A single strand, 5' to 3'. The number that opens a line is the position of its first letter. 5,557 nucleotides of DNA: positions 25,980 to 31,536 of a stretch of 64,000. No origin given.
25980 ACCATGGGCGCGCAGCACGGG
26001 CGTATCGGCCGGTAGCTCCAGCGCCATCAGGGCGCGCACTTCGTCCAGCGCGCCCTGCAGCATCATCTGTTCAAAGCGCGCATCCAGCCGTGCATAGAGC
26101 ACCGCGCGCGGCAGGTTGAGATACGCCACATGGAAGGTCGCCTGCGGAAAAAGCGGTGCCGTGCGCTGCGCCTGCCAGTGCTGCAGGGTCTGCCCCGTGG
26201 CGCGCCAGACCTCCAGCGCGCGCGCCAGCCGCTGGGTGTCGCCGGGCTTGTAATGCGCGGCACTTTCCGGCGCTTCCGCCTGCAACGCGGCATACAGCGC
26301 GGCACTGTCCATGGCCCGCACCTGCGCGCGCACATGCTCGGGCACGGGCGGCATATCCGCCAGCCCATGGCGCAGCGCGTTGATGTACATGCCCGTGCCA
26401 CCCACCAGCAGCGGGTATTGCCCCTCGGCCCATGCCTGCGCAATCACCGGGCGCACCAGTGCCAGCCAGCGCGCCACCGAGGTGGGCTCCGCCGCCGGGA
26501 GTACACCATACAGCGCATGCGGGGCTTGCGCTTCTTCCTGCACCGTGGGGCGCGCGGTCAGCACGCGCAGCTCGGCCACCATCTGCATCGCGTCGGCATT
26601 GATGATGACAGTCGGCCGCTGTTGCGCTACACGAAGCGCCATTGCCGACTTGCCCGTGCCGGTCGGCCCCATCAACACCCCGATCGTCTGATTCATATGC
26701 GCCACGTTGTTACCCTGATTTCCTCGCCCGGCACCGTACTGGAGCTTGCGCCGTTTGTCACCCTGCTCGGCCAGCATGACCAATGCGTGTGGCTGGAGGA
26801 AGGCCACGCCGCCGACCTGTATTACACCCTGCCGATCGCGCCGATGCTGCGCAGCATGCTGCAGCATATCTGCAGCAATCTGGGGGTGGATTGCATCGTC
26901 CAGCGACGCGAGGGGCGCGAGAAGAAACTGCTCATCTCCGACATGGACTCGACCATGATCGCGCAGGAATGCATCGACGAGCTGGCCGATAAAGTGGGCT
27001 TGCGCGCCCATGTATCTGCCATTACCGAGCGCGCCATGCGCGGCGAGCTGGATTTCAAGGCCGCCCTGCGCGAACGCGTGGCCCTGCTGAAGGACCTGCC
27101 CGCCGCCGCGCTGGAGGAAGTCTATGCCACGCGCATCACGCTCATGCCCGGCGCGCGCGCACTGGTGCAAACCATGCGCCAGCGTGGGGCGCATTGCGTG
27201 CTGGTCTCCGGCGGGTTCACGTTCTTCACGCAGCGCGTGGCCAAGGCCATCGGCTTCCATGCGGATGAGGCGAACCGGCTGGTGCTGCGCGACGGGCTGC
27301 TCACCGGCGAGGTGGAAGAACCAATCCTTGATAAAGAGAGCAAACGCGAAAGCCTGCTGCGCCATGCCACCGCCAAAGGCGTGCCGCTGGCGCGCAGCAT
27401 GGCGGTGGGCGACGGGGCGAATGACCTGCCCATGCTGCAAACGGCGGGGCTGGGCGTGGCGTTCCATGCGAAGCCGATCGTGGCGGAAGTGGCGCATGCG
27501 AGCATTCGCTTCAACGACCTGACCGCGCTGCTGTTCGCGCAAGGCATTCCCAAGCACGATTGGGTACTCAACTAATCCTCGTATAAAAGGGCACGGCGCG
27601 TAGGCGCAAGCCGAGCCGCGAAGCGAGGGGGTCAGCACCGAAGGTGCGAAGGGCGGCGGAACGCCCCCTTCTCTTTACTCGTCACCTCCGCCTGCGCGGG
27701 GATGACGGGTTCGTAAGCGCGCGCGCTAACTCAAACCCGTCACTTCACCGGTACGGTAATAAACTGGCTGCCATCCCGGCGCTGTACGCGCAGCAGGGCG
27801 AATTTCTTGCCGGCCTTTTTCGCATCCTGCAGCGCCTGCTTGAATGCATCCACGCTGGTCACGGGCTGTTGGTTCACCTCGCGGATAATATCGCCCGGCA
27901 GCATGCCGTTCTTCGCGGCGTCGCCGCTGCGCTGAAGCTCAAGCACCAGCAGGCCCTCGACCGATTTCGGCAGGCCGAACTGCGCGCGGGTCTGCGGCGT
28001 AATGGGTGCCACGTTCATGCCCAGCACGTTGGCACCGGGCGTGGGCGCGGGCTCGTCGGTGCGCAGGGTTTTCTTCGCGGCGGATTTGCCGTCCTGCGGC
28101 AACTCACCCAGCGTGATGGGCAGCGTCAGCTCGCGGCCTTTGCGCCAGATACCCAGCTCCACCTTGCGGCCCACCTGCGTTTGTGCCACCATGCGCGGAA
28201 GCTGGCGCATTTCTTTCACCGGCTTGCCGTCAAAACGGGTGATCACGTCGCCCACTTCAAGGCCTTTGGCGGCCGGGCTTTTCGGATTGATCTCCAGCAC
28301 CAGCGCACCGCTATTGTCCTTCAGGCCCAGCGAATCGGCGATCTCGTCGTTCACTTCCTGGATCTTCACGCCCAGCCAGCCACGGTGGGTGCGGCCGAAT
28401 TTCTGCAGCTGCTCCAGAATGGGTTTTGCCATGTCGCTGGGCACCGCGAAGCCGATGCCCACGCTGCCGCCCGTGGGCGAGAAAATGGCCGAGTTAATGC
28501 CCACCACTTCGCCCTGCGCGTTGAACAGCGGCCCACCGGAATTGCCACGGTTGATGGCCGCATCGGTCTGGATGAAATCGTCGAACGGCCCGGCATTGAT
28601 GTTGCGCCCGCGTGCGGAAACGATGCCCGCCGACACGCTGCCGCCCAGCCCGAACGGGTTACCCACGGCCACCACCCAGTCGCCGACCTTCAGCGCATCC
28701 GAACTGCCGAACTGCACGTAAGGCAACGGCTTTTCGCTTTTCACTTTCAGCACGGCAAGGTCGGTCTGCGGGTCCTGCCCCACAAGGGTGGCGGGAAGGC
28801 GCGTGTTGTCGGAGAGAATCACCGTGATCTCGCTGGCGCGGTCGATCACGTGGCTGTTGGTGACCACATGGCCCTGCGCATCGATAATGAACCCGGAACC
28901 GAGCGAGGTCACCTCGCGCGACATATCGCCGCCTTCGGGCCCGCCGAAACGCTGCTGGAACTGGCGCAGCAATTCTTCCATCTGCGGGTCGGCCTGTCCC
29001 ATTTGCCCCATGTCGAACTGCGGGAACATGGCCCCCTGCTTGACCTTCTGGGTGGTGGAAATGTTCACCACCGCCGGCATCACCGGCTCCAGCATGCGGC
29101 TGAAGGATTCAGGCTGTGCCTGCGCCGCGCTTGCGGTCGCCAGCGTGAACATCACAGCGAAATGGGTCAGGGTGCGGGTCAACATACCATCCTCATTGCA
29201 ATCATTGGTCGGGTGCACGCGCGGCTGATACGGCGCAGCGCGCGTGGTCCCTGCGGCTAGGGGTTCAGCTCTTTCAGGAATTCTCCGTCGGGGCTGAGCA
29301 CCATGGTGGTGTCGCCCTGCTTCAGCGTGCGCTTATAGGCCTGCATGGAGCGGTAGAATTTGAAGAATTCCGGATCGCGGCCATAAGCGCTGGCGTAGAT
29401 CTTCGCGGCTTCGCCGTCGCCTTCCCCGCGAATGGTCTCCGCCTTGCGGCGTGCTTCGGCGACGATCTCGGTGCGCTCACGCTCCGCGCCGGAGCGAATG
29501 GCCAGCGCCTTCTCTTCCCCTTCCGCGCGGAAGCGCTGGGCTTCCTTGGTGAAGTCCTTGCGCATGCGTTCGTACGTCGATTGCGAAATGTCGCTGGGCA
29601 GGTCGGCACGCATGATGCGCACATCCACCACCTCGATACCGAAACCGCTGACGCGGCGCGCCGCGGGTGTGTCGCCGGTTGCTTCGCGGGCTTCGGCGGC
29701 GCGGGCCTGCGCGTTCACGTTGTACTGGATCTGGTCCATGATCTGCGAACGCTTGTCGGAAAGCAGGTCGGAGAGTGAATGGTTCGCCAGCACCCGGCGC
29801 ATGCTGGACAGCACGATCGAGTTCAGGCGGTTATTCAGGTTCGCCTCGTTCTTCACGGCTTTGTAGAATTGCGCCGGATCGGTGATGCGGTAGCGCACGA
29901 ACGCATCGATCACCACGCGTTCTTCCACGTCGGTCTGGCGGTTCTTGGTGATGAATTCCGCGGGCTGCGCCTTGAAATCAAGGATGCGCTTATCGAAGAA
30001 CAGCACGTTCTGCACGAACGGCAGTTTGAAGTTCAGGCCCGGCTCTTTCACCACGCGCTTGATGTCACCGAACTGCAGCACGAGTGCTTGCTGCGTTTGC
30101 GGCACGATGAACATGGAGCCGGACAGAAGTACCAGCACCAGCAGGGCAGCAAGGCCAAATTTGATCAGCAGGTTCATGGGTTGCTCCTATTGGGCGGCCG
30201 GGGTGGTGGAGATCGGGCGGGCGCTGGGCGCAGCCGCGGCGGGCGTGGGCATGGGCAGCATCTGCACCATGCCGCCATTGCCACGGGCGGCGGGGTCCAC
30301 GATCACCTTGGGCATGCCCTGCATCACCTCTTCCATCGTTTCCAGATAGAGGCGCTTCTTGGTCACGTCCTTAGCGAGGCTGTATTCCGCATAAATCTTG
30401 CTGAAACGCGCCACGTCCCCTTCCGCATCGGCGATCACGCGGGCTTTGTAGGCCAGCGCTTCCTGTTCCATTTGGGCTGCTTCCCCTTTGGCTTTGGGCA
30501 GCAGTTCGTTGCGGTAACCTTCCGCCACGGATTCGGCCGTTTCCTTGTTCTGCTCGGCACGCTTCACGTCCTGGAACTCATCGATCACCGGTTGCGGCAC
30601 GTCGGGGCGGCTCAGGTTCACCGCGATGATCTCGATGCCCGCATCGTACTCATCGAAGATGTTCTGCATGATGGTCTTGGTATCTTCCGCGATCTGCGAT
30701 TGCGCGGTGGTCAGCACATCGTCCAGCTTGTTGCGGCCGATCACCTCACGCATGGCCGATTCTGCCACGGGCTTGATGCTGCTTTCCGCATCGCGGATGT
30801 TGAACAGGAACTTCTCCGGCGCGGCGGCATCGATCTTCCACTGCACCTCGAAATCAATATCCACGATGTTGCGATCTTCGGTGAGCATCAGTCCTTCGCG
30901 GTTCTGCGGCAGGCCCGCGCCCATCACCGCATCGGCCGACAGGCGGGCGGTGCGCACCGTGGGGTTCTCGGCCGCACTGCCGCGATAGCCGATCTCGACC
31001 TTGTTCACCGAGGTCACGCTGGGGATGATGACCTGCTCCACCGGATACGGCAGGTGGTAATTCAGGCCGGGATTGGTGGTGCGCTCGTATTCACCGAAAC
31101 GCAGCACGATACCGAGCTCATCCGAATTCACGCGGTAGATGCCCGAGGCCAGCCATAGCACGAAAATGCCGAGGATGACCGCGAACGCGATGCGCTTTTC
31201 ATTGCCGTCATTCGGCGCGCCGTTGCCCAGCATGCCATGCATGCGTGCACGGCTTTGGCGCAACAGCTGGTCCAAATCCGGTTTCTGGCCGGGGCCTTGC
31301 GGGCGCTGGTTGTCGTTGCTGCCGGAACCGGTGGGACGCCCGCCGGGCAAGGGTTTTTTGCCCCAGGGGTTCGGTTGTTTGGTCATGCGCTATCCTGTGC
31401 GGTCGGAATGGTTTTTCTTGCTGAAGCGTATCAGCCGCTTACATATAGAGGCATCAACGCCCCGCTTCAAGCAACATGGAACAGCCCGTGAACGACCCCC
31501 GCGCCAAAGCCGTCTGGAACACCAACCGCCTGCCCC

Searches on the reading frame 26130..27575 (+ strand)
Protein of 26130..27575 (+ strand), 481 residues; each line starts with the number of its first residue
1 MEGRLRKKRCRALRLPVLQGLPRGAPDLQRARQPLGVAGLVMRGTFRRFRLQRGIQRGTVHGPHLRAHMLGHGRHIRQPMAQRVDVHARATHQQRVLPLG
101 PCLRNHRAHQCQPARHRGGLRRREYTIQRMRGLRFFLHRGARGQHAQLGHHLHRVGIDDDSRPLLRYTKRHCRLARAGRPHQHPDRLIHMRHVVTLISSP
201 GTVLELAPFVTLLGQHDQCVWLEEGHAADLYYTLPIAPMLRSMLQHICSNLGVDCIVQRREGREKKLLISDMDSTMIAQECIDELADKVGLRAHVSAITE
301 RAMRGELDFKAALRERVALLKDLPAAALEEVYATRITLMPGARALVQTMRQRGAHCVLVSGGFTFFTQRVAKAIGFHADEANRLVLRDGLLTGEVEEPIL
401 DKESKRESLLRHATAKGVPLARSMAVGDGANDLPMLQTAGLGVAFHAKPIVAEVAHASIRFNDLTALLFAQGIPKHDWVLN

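Call 20: search_protein_families(library=pfam, proteins=[window:26130-27575:+], max_evalue=0.001)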
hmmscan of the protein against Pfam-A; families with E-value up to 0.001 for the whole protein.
window:26130-27575:+ (481 aa): 3 families
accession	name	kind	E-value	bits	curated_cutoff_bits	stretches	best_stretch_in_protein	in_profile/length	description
PF12710.13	HAD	-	4.1e-24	86.5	27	1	269-437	2-189/189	haloacid dehalogenase-like hydrolase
PF00702.32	Hydrolase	-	1.1e-17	65.5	26.4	1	266-440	2-191/191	haloacid dehalogenase-like hydrolase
PF08282.18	Hydrolase_3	-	6e-09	36.4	20.9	1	404-463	187-247/255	haloacid dehalogenase-like hydrolase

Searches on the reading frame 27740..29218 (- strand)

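Call 20: search_protein_families(library=pfam, proteins=[window:27740-29218:-], max_evalue=0.001)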
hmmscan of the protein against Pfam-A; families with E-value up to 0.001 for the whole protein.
window:27740-29218:- (492 aa): 7 families
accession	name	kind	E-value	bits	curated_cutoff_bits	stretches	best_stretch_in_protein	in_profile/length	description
PF13365.12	Trypsin_2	-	1.5e-39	136.5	27.6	1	107-241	1-144/144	Trypsin-like peptidase domain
PF13180.12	PDZ_2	-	5.1e-23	81.6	27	2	281-370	2-80/80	PDZ domain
PF00089.32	Trypsin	-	2.8e-20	73.5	20.6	1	106-266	26-218/220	Trypsin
PF00595.29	PDZ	-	2.3e-17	63.6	23.2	2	276-357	7-80/81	PDZ domain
PF17820.7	PDZ_6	-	1e-16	60.9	27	2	307-359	2-54/54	PDZ domain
PF14685.13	PDZ_Tricorn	-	1.6e-05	25.3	25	0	317-361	35-80/88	Tricorn protease PDZ domain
PF12812.13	PDZ_1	-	0.00043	20.7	28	0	396-467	8-76/78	PDZ-like domain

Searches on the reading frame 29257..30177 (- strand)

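Call 20: search_protein_families(library=pfam, proteins=[window:29257-30177:-], max_evalue=0.001)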
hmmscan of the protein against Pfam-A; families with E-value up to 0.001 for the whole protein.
window:29257-30177:- (306 aa): 1 family
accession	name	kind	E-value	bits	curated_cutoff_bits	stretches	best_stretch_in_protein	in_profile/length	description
PF01145.31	Band_7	-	6.1e-34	118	23.6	1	23-221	1-175/176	SPFH domain / Band 7 family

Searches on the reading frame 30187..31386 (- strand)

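Call 20: search_protein_families(library=pfam, proteins=[window:30187-31386:-], max_evalue=0.001)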
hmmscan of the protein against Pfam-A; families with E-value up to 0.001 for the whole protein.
window:30187-31386:- (399 aa): 2 families
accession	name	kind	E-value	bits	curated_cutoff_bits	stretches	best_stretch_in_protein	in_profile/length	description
PF01145.31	Band_7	-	7.5e-29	101.5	23.6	1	85-290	2-174/176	SPFH domain / Band 7 family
PF12221.13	HflK_N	-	0.00061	20.1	22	1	4-56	11-44/44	Bacterial membrane protein N terminal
